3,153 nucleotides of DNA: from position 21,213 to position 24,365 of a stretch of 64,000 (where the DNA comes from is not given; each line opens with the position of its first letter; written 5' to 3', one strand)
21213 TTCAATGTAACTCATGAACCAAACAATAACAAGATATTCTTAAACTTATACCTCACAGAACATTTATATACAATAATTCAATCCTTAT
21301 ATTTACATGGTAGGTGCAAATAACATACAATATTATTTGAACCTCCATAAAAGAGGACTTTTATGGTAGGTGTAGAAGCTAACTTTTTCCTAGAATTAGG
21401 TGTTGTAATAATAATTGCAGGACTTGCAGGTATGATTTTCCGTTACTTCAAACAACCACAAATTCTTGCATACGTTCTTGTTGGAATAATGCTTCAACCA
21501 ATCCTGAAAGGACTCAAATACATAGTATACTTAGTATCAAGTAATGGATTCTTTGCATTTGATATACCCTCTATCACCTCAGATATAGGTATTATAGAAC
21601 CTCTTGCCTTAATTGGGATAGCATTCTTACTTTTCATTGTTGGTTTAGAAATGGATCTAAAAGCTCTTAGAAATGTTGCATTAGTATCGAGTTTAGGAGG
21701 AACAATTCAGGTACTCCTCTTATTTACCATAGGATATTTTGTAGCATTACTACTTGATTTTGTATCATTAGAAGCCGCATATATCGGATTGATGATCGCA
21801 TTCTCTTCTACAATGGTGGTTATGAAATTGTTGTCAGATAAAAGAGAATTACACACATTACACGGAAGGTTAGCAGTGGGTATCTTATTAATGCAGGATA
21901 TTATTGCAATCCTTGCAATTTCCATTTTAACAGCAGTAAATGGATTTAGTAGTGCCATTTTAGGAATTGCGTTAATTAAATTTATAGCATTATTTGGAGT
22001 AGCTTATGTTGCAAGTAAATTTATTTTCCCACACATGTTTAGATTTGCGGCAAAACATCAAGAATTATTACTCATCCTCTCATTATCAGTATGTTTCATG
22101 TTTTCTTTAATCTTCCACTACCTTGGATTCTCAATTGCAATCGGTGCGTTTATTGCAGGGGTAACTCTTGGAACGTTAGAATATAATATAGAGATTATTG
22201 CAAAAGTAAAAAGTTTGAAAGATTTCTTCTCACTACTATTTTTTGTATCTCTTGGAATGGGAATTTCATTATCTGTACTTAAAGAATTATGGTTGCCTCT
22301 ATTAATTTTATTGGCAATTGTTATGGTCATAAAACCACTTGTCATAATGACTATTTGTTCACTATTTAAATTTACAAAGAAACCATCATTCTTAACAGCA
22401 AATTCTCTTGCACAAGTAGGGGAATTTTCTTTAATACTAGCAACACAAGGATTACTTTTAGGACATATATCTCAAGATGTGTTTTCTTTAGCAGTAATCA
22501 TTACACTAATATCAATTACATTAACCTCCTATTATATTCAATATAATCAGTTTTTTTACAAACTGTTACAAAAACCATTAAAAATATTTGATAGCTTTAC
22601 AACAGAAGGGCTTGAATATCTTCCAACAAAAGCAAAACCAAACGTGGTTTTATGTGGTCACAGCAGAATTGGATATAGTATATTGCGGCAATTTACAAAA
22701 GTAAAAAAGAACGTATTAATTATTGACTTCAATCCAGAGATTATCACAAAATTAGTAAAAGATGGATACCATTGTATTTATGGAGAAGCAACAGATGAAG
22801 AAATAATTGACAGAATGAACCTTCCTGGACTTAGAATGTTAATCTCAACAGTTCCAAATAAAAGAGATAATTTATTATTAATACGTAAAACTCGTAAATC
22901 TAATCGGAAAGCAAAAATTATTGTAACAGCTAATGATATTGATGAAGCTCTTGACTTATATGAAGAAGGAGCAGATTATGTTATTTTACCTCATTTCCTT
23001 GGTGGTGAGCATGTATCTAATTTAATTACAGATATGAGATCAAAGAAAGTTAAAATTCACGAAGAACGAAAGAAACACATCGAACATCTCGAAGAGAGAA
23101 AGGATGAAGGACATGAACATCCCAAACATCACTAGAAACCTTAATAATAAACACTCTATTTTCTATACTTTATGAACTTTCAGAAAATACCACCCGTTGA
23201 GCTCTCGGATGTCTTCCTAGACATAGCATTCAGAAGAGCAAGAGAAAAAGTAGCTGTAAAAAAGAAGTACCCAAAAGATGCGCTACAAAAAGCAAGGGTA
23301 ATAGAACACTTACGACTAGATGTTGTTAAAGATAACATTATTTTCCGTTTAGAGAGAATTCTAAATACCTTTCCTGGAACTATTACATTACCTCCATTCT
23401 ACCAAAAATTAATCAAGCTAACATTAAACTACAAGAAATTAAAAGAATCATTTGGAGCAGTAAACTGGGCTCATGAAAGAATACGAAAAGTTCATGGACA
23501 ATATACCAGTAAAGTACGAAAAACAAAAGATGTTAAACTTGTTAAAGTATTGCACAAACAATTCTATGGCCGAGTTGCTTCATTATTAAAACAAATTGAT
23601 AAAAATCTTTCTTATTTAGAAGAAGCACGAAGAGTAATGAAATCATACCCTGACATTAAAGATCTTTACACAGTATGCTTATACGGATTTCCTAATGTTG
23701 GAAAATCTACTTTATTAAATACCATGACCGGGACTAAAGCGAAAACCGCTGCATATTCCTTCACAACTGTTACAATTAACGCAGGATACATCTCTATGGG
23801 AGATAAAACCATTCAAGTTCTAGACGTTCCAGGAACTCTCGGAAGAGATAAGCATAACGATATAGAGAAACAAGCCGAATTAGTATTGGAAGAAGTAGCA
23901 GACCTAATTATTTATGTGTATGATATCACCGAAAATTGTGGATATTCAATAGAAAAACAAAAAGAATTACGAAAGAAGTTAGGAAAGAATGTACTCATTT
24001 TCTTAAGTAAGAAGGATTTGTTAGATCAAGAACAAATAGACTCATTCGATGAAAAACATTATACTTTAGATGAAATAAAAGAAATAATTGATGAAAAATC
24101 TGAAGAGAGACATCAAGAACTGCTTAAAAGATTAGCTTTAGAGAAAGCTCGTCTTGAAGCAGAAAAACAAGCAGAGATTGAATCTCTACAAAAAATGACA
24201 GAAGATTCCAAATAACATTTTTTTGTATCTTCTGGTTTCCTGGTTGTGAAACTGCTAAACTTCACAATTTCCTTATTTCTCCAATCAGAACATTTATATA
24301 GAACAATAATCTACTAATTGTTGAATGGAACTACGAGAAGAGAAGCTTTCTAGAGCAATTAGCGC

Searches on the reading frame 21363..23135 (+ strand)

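Call 9: search_protein_families(library=pfam, proteins=[window:21363-23135:+])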
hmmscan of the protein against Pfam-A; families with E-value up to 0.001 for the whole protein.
window:21363-23135:+ (590 aa): 2 families
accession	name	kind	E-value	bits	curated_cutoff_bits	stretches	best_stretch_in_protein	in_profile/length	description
PF00999.27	Na_H_Exchanger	-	4.5e-57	194.1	26.2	1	17-388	2-365/375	Sodium/hydrogen exchanger, transmembrane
PF02254.24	TrkA_N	-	3.3e-24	85.9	23.8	1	428-543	1-116/116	TrkA-N domain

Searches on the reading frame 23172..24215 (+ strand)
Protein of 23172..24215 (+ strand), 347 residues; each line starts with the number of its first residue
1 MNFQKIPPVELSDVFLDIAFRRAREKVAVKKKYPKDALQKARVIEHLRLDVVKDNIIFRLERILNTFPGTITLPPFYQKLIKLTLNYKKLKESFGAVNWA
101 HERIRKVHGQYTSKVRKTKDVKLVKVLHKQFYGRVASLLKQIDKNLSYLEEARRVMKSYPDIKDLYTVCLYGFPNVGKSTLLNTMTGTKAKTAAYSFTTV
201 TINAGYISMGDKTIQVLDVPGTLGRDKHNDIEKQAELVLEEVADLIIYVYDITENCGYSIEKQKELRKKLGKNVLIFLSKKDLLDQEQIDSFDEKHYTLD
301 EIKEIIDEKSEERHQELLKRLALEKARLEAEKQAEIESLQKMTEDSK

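Call 9: search_protein_families(library=pfam, proteins=[window:23172-24215:+])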
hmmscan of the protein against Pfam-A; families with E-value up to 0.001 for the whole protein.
window:23172-24215:+ (347 aa): 8 families
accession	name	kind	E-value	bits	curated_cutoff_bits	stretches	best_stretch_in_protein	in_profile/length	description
PF17835.6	NOG1_N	-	5.1e-29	101.9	22.9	1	3-162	1-159/160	NOG1 N-terminal helical domain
PF01926.29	MMR_HSR1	-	2.1e-22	79.8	21.9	1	167-279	1-112/113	50S ribosome-binding GTPase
PF02421.24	FeoB_N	-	4.5e-16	59.2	27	1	167-289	2-123/156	Ferrous iron transport protein B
PF06858.20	NOG1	-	1e-12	48.1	27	1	230-276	1-52/58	Nucleolar GTP-binding protein 1 (NOG1)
PF03193.22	RsgA_GTPase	-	1.7e-05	25.2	30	0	155-196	97-138/174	RsgA GTPase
PF00009.33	GTP_EFTU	-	0.00014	21.9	26.5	0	198-297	55-147/188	Elongation factor Tu GTP binding domain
PF00071.28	Ras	-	0.00022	21.3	21.6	1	170-294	4-127/162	Ras family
PF05879.18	RHD3_GTPase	-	0.00037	20.4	42.4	1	175-280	5-118/245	Root hair defective 3 GTP-binding protein (RHD3) GTPase domain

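Call 34: list_cluster_members(proteins=[window:23172-24215:+, window:51919-53307:+, window:18137-19657:+, window:42636-44831:-])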
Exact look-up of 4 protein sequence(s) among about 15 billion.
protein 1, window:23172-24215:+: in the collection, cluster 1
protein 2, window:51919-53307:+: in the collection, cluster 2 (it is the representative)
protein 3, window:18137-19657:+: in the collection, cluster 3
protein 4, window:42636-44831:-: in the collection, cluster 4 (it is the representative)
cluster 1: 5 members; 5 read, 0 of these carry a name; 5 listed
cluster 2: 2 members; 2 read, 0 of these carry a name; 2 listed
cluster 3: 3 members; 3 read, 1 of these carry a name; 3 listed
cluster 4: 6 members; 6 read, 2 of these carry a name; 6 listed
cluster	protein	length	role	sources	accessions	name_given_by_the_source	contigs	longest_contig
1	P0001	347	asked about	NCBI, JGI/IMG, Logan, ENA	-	-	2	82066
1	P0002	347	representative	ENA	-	-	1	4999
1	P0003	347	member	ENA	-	-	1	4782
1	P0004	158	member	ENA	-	-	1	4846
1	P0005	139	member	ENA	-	-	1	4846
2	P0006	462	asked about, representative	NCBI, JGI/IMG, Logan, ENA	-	-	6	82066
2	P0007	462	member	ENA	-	-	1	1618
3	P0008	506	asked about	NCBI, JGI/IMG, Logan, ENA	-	-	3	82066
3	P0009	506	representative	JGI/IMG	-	-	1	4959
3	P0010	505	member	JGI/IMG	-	helicase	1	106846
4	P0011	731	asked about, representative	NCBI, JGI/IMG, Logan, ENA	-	-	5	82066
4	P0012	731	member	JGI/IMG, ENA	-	hypothetical protein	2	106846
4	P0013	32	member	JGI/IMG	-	hypothetical protein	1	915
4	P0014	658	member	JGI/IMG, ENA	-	-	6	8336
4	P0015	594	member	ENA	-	-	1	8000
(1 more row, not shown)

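Call 35: find_encoding_contigs(protein=P0012, flank=10000, max_places=4)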
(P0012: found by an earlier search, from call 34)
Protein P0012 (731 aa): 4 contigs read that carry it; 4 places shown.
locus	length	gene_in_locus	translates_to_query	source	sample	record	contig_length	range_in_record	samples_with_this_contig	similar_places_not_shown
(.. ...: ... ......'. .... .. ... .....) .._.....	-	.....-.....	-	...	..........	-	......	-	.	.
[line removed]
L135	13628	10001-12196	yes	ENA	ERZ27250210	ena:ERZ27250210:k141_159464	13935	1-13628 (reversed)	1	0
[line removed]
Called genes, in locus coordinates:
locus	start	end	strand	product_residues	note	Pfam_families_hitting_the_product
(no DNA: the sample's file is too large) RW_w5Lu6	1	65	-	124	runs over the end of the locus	PF01592:NifU_N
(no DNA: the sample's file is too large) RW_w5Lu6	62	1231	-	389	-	PF00155:Aminotran_1_2, PF00266:Aminotran_5, PF01053:Cys_Met_Meta_PP, PF01041:DegT_DnrJ_EryC1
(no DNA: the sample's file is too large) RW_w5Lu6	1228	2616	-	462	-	PF19295:SufBD_N, PF01458:SUFBD_core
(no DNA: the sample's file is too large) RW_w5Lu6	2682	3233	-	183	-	-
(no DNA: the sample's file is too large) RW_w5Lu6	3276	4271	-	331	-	PF02685:Glucokinase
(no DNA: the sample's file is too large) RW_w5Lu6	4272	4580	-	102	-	-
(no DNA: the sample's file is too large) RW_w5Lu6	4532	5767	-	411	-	PF03065:Glyco_hydro_57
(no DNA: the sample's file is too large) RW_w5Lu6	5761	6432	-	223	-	-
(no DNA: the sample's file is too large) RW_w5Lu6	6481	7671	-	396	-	PF08323:Glyco_transf_5, PF13439:Glyco_transf_4, PF13579:Glyco_trans_4_4, PF20706:GT4-conflict, PF00534:Glycos_transf_1, PF13692:Glyco_trans_1_4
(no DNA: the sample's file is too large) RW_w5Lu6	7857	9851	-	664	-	PF00723:Glyco_hydro_15, PF22422:MGH1-like_GH (faint)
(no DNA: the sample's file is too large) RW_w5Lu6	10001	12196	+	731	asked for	-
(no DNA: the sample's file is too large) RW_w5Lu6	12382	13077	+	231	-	-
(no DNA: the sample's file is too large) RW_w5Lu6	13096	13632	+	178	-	PF00561:Abhydrolase_1 (faint), PF06821:Ser_hydrolase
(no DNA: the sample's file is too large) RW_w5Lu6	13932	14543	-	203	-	PF02163:Peptidase_M50 (faint)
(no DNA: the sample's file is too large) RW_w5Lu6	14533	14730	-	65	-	-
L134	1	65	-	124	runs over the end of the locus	PF01592:NifU_N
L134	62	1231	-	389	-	PF00155:Aminotran_1_2, PF00266:Aminotran_5, PF01053:Cys_Met_Meta_PP, PF01041:DegT_DnrJ_EryC1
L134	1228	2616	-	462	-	PF19295:SufBD_N, PF01458:SUFBD_core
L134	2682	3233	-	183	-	-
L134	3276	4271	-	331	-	PF02685:Glucokinase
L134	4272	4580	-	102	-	-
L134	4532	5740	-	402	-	PF03065:Glyco_hydro_57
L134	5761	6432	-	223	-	-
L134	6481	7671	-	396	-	PF08323:Glyco_transf_5, PF13439:Glyco_transf_4, PF13579:Glyco_trans_4_4, PF20706:GT4-conflict, PF00534:Glycos_transf_1, PF13692:Glyco_trans_1_4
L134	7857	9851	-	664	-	PF00723:Glyco_hydro_15, PF22422:MGH1-like_GH (faint)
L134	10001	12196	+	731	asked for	-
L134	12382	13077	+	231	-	-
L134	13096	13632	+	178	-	PF00561:Abhydrolase_1 (faint), PF06821:Ser_hydrolase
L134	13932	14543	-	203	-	PF02163:Peptidase_M50 (faint)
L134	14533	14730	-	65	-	-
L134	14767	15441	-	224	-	?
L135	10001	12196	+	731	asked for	-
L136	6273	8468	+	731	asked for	-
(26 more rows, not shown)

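Call 67: find_encoding_contigs(protein=P0014, flank=2500, max_places=4)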
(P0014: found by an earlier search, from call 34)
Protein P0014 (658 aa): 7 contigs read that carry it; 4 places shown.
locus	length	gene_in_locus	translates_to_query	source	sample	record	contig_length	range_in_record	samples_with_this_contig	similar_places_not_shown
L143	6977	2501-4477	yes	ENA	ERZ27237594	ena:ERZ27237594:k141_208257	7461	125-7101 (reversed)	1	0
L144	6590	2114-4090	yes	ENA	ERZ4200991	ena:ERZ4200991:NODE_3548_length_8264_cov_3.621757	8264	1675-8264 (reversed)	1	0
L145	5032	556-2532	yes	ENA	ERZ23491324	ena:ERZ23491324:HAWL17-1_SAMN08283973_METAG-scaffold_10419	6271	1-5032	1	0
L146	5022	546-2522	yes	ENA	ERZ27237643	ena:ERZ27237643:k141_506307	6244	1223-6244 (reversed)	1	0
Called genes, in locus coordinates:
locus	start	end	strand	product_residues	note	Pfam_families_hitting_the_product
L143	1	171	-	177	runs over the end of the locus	?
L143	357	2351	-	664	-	PF00723:Glyco_hydro_15, PF22422:MGH1-like_GH (faint)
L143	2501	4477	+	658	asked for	-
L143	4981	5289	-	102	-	-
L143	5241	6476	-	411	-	PF03065:Glyco_hydro_57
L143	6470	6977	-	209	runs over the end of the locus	?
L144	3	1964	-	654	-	?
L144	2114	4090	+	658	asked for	-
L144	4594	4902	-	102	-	-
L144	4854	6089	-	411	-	PF03065:Glyco_hydro_57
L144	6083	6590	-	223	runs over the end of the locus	-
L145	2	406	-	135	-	?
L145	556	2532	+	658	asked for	-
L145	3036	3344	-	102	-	-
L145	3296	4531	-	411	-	PF03065:Glyco_hydro_57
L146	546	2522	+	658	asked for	-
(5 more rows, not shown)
